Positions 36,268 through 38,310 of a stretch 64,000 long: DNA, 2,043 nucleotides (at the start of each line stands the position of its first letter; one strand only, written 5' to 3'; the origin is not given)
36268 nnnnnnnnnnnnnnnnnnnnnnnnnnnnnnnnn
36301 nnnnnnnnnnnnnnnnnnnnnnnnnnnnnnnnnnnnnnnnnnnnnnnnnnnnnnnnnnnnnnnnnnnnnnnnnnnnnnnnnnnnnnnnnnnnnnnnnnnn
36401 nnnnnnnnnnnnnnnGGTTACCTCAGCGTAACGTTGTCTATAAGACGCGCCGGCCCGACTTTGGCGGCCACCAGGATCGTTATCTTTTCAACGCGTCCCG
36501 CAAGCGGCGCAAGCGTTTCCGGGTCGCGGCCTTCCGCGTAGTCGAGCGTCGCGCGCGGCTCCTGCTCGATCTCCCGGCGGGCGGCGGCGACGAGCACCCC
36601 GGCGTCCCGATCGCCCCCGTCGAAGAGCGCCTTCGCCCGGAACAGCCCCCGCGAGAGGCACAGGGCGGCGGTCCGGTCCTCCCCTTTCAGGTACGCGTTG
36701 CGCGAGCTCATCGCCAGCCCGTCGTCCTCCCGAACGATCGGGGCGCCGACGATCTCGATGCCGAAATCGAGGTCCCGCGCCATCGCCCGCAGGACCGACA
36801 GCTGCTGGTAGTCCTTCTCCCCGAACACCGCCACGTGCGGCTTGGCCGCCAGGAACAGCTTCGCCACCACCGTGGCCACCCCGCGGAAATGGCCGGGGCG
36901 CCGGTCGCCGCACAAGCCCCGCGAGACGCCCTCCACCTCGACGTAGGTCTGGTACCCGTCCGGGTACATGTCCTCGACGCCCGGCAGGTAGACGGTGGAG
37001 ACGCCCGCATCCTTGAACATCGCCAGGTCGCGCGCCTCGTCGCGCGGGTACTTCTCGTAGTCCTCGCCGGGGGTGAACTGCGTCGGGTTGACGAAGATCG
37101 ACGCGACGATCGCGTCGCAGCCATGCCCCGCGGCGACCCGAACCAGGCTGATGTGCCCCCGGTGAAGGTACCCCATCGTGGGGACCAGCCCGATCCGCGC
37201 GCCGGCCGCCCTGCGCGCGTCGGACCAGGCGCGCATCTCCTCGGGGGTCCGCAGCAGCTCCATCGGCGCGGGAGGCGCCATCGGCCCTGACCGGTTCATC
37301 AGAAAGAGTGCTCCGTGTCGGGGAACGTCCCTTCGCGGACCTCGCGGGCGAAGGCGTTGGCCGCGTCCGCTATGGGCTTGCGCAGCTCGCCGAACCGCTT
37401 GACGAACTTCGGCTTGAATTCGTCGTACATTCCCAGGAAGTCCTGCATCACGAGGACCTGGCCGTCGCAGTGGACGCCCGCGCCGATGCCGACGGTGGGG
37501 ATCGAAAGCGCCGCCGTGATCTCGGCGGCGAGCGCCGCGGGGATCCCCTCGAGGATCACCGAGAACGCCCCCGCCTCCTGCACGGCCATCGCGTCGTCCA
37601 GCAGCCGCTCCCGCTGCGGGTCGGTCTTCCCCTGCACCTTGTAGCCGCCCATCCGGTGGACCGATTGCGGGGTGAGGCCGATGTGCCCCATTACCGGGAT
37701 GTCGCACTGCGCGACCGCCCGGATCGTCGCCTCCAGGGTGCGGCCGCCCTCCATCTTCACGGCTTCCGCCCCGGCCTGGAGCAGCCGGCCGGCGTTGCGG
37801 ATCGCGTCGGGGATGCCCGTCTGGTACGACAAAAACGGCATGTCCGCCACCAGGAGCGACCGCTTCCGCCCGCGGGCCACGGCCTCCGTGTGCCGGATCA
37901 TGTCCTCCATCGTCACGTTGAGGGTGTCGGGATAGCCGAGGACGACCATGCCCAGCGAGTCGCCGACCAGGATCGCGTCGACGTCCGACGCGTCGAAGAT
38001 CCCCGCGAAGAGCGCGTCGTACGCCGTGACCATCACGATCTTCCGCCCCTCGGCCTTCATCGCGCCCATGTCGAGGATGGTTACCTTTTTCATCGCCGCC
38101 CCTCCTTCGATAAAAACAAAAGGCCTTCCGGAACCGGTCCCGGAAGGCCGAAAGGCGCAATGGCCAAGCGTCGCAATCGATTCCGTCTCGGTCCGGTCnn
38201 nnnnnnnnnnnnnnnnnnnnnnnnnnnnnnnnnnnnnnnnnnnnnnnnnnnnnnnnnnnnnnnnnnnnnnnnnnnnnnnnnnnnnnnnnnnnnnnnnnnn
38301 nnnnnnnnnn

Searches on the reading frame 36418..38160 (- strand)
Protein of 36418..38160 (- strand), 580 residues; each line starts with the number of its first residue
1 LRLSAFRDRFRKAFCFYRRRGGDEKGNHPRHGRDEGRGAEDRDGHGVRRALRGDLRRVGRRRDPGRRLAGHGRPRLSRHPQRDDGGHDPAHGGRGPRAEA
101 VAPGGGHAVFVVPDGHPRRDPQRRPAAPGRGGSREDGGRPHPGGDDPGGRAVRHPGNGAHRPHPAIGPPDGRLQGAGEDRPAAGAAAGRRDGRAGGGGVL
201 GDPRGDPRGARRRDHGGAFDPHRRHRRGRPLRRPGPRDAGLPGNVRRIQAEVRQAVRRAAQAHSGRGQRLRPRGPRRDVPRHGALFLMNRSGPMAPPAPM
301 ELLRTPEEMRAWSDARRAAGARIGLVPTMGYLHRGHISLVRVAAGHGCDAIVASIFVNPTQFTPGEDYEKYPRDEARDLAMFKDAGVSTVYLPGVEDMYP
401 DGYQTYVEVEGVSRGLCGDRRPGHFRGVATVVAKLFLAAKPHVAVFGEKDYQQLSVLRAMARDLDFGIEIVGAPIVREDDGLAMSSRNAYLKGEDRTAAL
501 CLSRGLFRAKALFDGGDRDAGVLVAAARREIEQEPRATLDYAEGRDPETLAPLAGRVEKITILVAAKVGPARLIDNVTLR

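Call 48: search_protein_families(library=pfam, proteins=[window:36418-38160:-], max_evalue=0.00001)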
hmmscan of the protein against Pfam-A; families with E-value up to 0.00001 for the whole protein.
window:36418-38160:- (580 aa): 1 family
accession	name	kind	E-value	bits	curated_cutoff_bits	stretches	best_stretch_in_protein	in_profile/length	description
PF02569.21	Pantoate_ligase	-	1.9e-98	329.3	20.7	1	302-577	2-267/268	Pantoate-beta-alanine ligase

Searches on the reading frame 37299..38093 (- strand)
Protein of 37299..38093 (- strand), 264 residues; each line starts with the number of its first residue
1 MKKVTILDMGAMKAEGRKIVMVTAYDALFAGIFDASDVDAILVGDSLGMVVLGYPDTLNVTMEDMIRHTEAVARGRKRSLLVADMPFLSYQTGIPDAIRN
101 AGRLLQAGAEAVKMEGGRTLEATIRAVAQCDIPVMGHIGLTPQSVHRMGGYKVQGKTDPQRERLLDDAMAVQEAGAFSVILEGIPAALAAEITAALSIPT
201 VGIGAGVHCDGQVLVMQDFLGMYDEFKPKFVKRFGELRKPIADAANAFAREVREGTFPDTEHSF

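Call 48: search_protein_families(library=pfam, proteins=[window:37299-38093:-], max_evalue=0.00001)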
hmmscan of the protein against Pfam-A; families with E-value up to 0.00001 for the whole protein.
window:37299-38093:- (264 aa): 2 families
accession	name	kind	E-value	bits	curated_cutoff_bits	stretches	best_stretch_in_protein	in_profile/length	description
PF02548.21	Pantoate_transf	-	7.4e-114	380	28.7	1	3-259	1-258/259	Ketopantoate hydroxymethyltransferase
PF13714.12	PEP_mutase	-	1.2e-07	32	31.5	0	12-75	4-67/240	Phosphoenolpyruvate phosphomutase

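Call 86: find_homologous_proteins(query=window:37302-38093:-, max_evalue=1e-40)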
Query window:37302-38093:- (264 aa): 7998 proteins with E <= 1e-40 among 8000 candidates; the best 120 are listed.
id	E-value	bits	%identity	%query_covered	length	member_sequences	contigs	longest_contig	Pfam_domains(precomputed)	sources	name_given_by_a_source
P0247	1.2e-167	574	100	100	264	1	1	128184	PF13714.13,PF02548.22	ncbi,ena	-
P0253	3.5e-156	536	92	100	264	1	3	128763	PF13714.13,PF02548.22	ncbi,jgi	jgi:3-methyl-2-oxobutanoate hydroxymethyltransferase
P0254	3.1e-151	520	90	100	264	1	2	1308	PF13714.13,PF02548.22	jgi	jgi:3-methyl-2-oxobutanoate hydroxymethyltransferase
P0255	1.7e-150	518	89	100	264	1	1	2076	PF13714.13,PF02548.22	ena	-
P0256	2.9e-150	517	89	100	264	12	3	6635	PF13714.13,PF02548.22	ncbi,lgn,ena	-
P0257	6.0e-147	506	86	100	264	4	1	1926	PF13714.13,PF02548.22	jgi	jgi:3-methyl-2-oxobutanoate hydroxymethyltransferase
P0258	3.5e-146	503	87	100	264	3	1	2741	PF13714.13,PF02548.22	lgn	-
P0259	4.2e-144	497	84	100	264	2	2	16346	PF13714.13,PF02548.22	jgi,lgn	jgi:3-methyl-2-oxobutanoate hydroxymethyltransferase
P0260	2.8e-142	491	84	100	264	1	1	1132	PF13714.13,PF02548.22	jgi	-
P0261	1.1e-139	482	81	100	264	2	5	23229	PF13714.13,PF02548.22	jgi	jgi:3-methyl-2-oxobutanoate hydroxymethyltransferase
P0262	1.6e-139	482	82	100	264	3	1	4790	PF13714.13,PF02548.22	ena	-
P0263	5.6e-139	480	82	100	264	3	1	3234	PF13714.13,PF02548.22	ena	-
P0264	1.5e-137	475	80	100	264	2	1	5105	PF13714.13,PF02548.22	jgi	-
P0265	2.3e-137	475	80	100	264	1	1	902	PF13714.13,PF02548.22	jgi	jgi:3-methyl-2-oxobutanoate hydroxymethyltransferase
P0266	3.4e-137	474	81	100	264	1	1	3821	PF13714.13,PF02548.22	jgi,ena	-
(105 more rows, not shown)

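Call 87: list_cluster_members(proteins=[P0253, P0256, P0254, P0255])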
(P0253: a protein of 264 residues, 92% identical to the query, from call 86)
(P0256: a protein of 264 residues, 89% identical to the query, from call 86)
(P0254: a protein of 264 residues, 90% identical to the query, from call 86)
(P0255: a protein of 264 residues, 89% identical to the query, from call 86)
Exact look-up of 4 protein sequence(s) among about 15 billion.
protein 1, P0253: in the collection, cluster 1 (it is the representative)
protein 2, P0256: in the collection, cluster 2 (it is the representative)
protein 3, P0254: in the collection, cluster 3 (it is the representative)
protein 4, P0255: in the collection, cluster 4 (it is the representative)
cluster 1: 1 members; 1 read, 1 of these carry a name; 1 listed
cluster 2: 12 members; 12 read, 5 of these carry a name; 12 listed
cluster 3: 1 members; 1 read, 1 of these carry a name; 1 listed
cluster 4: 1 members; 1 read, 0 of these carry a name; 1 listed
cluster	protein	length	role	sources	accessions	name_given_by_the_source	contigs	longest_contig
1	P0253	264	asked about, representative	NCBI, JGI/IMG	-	3-methyl-2-oxobutanoate hydroxymethyltransferase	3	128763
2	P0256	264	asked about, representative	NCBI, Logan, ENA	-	-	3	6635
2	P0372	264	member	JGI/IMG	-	3-methyl-2-oxobutanoate hydroxymethyltransferase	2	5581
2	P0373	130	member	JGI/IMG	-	3-methyl-2-oxobutanoate hydroxymethyltransferase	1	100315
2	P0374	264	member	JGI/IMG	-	3-methyl-2-oxobutanoate hydroxymethyltransferase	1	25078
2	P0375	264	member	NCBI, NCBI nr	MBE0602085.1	MAG: 3-methyl-2-oxobutanoate hydroxymethyltransferase [Deltaproteobacteria bacterium] | 3-methyl-2-oxobutanoate hydroxymethyltransferase [Deltaproteobacteria bacterium]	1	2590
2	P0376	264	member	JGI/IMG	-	3-methyl-2-oxobutanoate hydroxymethyltransferase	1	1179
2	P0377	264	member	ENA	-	-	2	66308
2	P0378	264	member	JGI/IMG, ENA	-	-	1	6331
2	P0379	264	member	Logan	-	-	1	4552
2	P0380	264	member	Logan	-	-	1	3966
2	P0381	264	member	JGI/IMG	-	-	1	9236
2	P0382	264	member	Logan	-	-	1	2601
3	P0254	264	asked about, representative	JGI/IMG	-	3-methyl-2-oxobutanoate hydroxymethyltransferase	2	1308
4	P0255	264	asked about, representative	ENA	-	-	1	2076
